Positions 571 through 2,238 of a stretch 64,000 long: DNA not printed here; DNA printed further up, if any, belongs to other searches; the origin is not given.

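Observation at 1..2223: Left-end cassette: Cys/Tyr-rich membrane-anchored surface protein with a WSEW (thrombospondin-type-1-like) motif, translationally coupled to a second coiled-coil protein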

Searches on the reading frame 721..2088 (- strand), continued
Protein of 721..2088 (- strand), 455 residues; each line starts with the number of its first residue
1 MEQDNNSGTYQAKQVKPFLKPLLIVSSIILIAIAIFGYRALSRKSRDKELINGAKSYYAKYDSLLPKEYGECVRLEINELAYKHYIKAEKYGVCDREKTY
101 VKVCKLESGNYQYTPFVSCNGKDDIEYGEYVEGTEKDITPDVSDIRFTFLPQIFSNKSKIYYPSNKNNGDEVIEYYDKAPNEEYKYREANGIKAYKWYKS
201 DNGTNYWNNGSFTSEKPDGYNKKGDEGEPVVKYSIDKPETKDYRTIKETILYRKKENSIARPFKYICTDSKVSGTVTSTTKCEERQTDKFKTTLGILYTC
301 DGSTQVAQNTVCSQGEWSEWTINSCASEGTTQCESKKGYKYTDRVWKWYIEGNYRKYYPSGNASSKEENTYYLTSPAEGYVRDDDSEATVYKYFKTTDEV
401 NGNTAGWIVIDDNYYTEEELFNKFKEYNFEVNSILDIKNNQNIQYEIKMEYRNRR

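Call 51: search_protein_representatives(alignment_id=A2)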
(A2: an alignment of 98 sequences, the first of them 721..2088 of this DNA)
Query: 98 sequences, 466 profile positions. Proteins with E-value up to 0.001 (for the whole library): 1373; up to 1e-10: 196; up to 1e-30: 69. The best 150 are listed.
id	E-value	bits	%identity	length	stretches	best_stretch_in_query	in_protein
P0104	6.7e-162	556.0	-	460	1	1-465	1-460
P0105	1.3e-158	545.2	-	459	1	1-465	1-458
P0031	6.3e-156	536.3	-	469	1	8-465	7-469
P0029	1.3e-153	528.7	-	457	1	3-465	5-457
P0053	3.2e-153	527.4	-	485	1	10-465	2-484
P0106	3.1e-151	520.8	-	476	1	5-465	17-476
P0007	1.6e-148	511.9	-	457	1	1-465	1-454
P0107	2.0e-145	501.7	-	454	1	13-465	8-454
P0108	6.2e-145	500.1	-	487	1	5-464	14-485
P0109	2.0e-144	498.4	-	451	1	1-465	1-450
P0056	4.7e-135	467.5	-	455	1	6-465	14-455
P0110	9.8e-132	456.5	-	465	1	1-464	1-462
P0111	2.3e-130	452.0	-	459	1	7-465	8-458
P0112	3.3e-124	431.7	-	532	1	1-465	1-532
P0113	1.8e-122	426.0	-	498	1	9-465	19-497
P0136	1.4e-79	284.6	-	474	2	3-213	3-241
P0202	5.7e-13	65.0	-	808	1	17-130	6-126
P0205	6.4e-13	64.8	-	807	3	14-246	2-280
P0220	3.8e-12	62.2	-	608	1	5-129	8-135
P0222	3.9e-12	62.2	-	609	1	19-167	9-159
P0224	4.3e-12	62.1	-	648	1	11-128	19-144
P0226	4.6e-12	62.0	-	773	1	23-143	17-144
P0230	4.8e-12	61.9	-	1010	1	23-126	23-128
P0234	6.0e-12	61.6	-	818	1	22-132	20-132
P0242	1.2e-11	60.7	-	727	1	24-132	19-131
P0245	1.5e-11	60.3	-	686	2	22-133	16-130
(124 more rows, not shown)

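Call 52: search_protein_families(library=pfam, proteins=[P0202, P0205, P0230, P0234, P0226, P0242, P0245, P0224, P0220, P0222], max_evalue=0.01)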
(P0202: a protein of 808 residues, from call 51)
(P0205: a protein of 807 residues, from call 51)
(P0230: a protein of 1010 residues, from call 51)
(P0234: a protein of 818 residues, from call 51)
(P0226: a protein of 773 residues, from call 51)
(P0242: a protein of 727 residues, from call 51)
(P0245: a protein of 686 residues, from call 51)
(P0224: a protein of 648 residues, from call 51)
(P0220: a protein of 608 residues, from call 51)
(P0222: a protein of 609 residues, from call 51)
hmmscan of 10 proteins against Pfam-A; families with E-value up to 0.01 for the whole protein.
P0202 (808 aa): 1 family
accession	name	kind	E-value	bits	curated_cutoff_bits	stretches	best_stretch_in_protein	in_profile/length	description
PF07963.17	N_methyl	-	2.9e-07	30.2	21.2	1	2-26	3-27/27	Prokaryotic N-terminal methylation motif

P0205 (807 aa): 0 families

P0230 (1010 aa): 5 families
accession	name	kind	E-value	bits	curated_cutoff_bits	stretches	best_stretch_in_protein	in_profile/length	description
PF19028.6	TSP1_spondin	-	1e-07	32.5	41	1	815-860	5-52/52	Spondin-like TSP1 domain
PF00090.25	TSP_1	-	1.1e-06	29.1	21.6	1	817-861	4-49/49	Thrombospondin type 1 domain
PF07963.17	N_methyl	-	1.2e-06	28.2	21.2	1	6-31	1-26/27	Prokaryotic N-terminal methylation motif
PF24893.1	DUF7743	-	1.3e-06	28.5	27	0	516-568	2-50/120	Domain of unknown function (DUF7743)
PF19030.6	TSP1_ADAMTS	-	0.0011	19.6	23.8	1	816-860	3-55/55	Thrombospondin type 1 domain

P0234 (818 aa): 1 family
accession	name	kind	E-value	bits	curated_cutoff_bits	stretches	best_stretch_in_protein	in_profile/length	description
PF07963.17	N_methyl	-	9.8e-06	25.4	21.2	1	5-28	2-25/27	Prokaryotic N-terminal methylation motif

P0226 (773 aa): 2 families
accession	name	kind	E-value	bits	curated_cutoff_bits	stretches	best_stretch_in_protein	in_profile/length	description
PF07963.17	N_methyl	-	2.3e-07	30.5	21.2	1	5-29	2-26/27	Prokaryotic N-terminal methylation motif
PF19077.6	Big_13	-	0.0047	17.8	27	1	234-263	72-101/102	Bacterial Ig-like domain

P0242 (727 aa): 1 family
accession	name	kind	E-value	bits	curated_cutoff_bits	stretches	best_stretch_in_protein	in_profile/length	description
PF07963.17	N_methyl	-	1.4e-07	31.2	21.2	1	5-30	2-27/27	Prokaryotic N-terminal methylation motif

P0245 (686 aa): 1 family
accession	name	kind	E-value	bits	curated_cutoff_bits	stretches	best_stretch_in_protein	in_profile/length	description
PF07963.17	N_methyl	-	1.2e-05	25.1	21.2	1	2-25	3-26/27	Prokaryotic N-terminal methylation motif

P0224 (648 aa): 3 families
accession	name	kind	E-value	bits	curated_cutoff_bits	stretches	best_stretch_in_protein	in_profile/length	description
PF07963.17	N_methyl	-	1.9e-06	27.6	21.2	1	21-44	3-26/27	Prokaryotic N-terminal methylation motif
PF13750.12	Big_3_3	-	0.0061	16.7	27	0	250-293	14-58/157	Bacterial Ig-like domain (group 3)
PF19077.6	Big_13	-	0.0073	17.2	27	1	228-277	48-101/102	Bacterial Ig-like domain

P0220 (608 aa): 1 family
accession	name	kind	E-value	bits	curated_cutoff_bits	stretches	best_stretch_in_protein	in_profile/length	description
PF16403.11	Bact_surface_Ig-like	-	0.00018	21.9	27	1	155-207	12-65/71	Bacterial surface protein, Ig-like domain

P0222 (609 aa): 2 families
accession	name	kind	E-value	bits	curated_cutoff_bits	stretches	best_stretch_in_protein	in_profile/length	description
PF07963.17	N_methyl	-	4.4e-08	32.8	21.2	1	1-25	1-25/27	Prokaryotic N-terminal methylation motif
PF17425.8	Arylsulfotran_N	-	0.0018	18.8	24.2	1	171-235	19-78/88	Arylsulfotransferase Ig-like domain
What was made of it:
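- On Thrombospondin type 1 repeat (TSP_1): The same library does detect TSP_1 in P0230 (call 52).
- A prepilin relative, P0230, carries a genuine TSP_1 domain (29.1 bits against a cut-off of 21.6; call 52).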

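Call 60: find_encoding_contigs(protein=P0230, flank=10000, max_places=2)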
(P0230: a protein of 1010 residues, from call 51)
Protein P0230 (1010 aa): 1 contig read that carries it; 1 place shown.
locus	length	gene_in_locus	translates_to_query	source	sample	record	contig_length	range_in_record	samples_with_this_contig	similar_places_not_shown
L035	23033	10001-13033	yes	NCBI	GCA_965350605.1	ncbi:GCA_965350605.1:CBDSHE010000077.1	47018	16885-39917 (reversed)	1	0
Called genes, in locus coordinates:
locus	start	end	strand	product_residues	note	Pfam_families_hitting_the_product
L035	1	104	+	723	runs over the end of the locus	PF17764:PriA_3primeBD, PF00270:DEAD, PF04851:ResIII, PF18319:Zn_ribbon_PriA, PF00271:Helicase_C, PF18074:PriA_C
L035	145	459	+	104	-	-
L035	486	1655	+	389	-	-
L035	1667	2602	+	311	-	PF00551:Formyl_trans_N, PF02911:Formyl_trans_C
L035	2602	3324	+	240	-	-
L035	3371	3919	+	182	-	-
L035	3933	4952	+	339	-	PF21016:RlmN_N, PF04055:Radical_SAM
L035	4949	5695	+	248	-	PF00481:PP2C, PF13672:PP2C_2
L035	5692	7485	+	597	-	PF00069:Pkinase, PF07714:PK_Tyr_Ser-Thr, PF03109:ABC1 (weak), PF03793:PASTA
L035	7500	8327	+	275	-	PF16745:RsgA_N, PF03193:RsgA_GTPase, PF01926:MMR_HSR1 (weak)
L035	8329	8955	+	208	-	PF00834:Ribul_P_3_epim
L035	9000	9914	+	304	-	-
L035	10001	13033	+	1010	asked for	PF07963:N_methyl (weak), PF24893:DUF7743 (faint), PF00090:TSP_1 (weak), PF19028:TSP1_spondin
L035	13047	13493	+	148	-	-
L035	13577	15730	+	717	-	PF09371:Tex_N, PF22706:Tex_central_region, PF16921:Tex_YqgF, PF14635:HHH_7 (weak), PF12836:HHH_3, PF17674:HHH_9, PF00575:S1, PF23459:S1_RRP5 (weak)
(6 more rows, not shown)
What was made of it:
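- The true prepilin relative P0230 also sits away from any pilus genes (call 60).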

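Call 66: search_protein_families(library=ncbifam, proteins=[L001:11374-14433:+, L001:14449-14697:+, P0202, P0230, P0205], max_evalue=0.1)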
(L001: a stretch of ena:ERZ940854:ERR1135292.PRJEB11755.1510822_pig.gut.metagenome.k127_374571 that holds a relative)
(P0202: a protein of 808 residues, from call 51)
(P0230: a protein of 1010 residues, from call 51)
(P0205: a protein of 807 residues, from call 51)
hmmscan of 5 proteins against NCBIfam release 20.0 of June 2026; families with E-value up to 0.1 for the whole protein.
L001:11374-14433:+ (1019 aa): 1 family
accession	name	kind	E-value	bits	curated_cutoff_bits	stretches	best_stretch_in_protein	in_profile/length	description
NF007766.0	PRK10449.1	equivalog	0.07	12.8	168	0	501-531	18-48/140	heat shock protein HslJ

L001:14449-14697:+ (82 aa): 2 families
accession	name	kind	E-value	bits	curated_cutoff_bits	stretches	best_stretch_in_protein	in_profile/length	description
TIGR04032.1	toxin_SdpC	subfamily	0.066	13.1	99.2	1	20-49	67-96/172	sporulation delaying protein family toxin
NF007425.0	PRK09968.1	equivalog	0.094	12.4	332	0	6-39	124-157/218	protein-serine/threonine phosphatase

P0202 (808 aa): 9 families
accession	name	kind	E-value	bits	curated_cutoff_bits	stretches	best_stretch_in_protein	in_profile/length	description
TIGR02532.1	IV_pilin_GFxxxE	domain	3.5e-07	29.8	16.3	1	4-26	2-24/24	prepilin-type N-terminal cleavage/methylation domain-containing protein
NF047446.1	barrel_OmpL47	domain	1.8e-05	25.1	40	1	158-213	17-63/68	OmpL47-type beta-barrel domain-containing protein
TIGR01710.1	typeII_sec_gspG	equivalog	0.0022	18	88.85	1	4-39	1-36/134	type II secretion system major pseudopilin GspG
TIGR01708.2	typeII_sec_gspH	equivalog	0.0025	17.8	80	1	4-27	2-25/169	type II secretion system minor pseudopilin GspH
NF007862.0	PRK10574.1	equivalog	0.009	16.1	138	1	2-25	3-26/145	prepilin peptidase-dependent pilin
NF012196.1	Ig_like_ice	domain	0.0093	15.8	50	0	518-541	2-25/108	Ig-like domain-containing protein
TIGR02596.1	TIGR02596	subfamily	0.04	14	70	1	6-34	1-29/196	Verru_Chthon cassette protein D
NF040999.1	pilin_ComGC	equivalog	0.068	13.4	75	0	4-23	2-21/84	competence type IV pilus major pilin ComGC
NF041013.1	T4P_ComGE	equivalog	0.076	13.1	49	0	2-24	2-24/83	competence type IV pilus minor pilin ComGE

P0230 (1010 aa): 14 families
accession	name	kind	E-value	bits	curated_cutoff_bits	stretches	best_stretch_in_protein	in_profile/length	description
NF047446.1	barrel_OmpL47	domain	4.5e-26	91.1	40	5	347-410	4-62/68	OmpL47-type beta-barrel domain-containing protein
TIGR02532.1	IV_pilin_GFxxxE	domain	6.8e-06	25.7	16.3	1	10-32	2-24/24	prepilin-type N-terminal cleavage/methylation domain-containing protein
NF041013.1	T4P_ComGE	equivalog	0.00041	20.4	49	1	7-55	1-46/83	competence type IV pilus minor pilin ComGE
TIGR01710.1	typeII_sec_gspG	equivalog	0.0005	20.1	88.85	1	10-61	1-52/134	type II secretion system major pseudopilin GspG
NF041775.1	typeIV_PilA_Myxo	equivalog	0.0044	17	400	1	8-61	9-62/214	type IV pilin protein PilA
NF007862.0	PRK10574.1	equivalog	0.006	16.7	138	1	7-42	2-37/145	prepilin peptidase-dependent pilin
NF040982.1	ComGD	equivalog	0.0098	16.3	70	1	10-65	2-57/139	competence type IV pilus minor pilin ComGD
TIGR01711.1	gspJ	equivalog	0.014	15.3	64.85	1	10-50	1-41/192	type II secretion system minor pseudopilin GspJ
NF033932.1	LapB_rpt_80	domain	0.021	15.1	45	0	687-718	5-36/83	LapB repeat-containing protein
TIGR02596.1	TIGR02596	subfamily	0.021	14.9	70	1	12-64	1-54/196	Verru_Chthon cassette protein D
TIGR01708.2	typeII_sec_gspH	equivalog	0.022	14.8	80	1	10-55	2-44/169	type II secretion system minor pseudopilin GspH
TIGR02599.1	TIGR02599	subfamily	0.033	13.4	256.5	1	11-44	1-34/361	Verru_Chthon cassette protein C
TIGR01707.1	gspI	equivalog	0.068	13.7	44.35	0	11-56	1-42/101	type II secretion system minor pseudopilin GspI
NF041002.1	pilin_ComGF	equivalog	0.08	13.2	80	0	10-45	2-37/139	competence type IV pilus minor pilin ComGF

P0205 (807 aa): 0 families
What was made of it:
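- On Type IV pilin / prepilin: The A2 profile hits N_methyl-bearing proteins at E about 1e-12 to 1e-13 over profile positions ~20-130 (calls 51, 52, 66).
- Both that were also scanned against NCBIfam (P0202, P0230) carry TIGR02532 above its cut-off (calls 52, 66).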

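Call 67: find_homologous_proteins(query=A3, max_evalue=0.001)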
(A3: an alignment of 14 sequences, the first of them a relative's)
Query A3 (14 sequences) (82 aa, profile of the alignment): 282 proteins with E <= 0.001 among 610 candidates; the best 120 are listed.
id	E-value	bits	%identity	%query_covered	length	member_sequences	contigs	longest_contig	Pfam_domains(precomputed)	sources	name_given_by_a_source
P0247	4.0e-33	131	98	100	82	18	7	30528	-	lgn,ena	-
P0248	4.2e-33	131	70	100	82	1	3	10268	-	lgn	-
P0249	6.5e-33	130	38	99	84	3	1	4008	-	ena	-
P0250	7.9e-33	130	73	99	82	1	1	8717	-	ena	-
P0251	8.3e-33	130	38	99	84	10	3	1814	-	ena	-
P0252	1.0e-32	130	72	99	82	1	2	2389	-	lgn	-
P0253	1.1e-32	129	65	99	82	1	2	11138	-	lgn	-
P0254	1.5e-32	129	73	99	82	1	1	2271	-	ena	-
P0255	1.6e-32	129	72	99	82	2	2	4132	-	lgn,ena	-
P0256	2.1e-32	129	38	96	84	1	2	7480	-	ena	-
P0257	2.1e-32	129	38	96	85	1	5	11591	-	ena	-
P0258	2.6e-32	128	38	96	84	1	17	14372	-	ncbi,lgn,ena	-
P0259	2.9e-32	128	40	94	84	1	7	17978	-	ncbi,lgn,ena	-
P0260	3.1e-32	128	39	96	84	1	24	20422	-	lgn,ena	-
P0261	3.8e-32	128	73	99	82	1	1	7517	-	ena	-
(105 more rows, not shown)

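Call 68: fold_search(model_id=the predicted structure, library=viral)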
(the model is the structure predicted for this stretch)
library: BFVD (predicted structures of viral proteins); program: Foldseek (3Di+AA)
matches with E <= 10: 476; with E <= 0.001: 0
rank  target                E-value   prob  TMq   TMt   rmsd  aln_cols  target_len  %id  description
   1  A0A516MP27            3.3e-02  0.06  0.07  0.07  27.2       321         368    9  (no name in the UniProt tables at hand)
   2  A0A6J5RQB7            3.8e-02  0.06  0.09  0.08  26.0       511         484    8  Uncharacterized protein [uncultured Caudovirales phage]
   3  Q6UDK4                9.0e-02  0.01  0.04  0.03  32.1       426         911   10  Envelope glycoprotein B [Psittacid herpesvirus 1 (isolate Amazon parrot/-/97-0001/1997)]
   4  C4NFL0                1.1e-01  0.04  0.06  0.05  23.9       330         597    9  Putative glycoprotein [Nyavirus midwayense]
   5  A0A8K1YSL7            1.3e-01  0.03  0.06  0.06  32.8       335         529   12  Tail fiber protein (Fragment) [Klebsiella phage vB_Kpn-VAC111]
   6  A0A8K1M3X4            1.9e-01  0.03  0.06  0.08  35.2       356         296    8  Capsid protein [Red panda feces-associated gemycircularvirus]
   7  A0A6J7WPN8            2.1e-01  0.02  0.05  0.05  32.1       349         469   10  Uncharacterized protein [uncultured Caudovirales phage]
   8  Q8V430                2.1e-01  0.02  0.06  0.04  39.8       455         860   12  Glycoprotein B [Suid betaherpesvirus 2]
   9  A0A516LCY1            2.2e-01  0.02  0.06  0.07  29.2       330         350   10  (no name in the UniProt tables at hand)
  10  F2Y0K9                2.5e-01  0.01  0.06  0.06  34.6       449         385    9  (no name in the UniProt tables at hand)
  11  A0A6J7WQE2            2.6e-01  0.06  0.10  0.04  36.6       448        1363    9  Tip attachment protein J central straight fiber domain-containing protein [uncultured Caudovirales phage]
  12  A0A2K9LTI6            2.6e-01  0.03  0.08  0.10  26.9       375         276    9  Capsid [uncultured virus]
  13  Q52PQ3                2.6e-01  0.02  0.06  0.03  28.6       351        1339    7  Possible phage tail protein [Xanthomonas phage Xp15]
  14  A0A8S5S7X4            2.9e-01  0.04  0.05  0.11  26.7       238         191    7  Uncharacterized protein [Siphoviridae sp. ctj0M16]
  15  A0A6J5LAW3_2          2.9e-01  0.02  0.07  0.04  26.9       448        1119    8  Uncharacterized protein [uncultured Caudovirales phage]
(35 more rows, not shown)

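Call 77: find_encoding_contigs(protein=P0205, flank=7000, max_places=2)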
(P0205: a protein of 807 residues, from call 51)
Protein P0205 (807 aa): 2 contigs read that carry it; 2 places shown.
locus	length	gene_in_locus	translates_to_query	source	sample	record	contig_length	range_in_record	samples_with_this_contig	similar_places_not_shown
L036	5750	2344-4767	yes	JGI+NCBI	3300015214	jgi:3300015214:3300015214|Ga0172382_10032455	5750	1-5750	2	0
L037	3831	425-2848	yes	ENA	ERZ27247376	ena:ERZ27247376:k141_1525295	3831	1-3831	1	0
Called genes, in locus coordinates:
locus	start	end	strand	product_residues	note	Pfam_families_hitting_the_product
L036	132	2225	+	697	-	PF01138:RNase_PH, PF03725:RNase_PH_C, PF03726:PNPase, PF01138:RNase_PH, PF03725:RNase_PH_C (weak), PF00013:KH_1, PF00575:S1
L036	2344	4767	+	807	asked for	-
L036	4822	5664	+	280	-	PF01522:Polysacc_deac_1 (weak)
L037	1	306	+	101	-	?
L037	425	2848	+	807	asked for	-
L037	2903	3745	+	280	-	PF01522:Polysacc_deac_1 (weak)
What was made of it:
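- P0205 sits next to a polysaccharide deacetylase (call 77).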
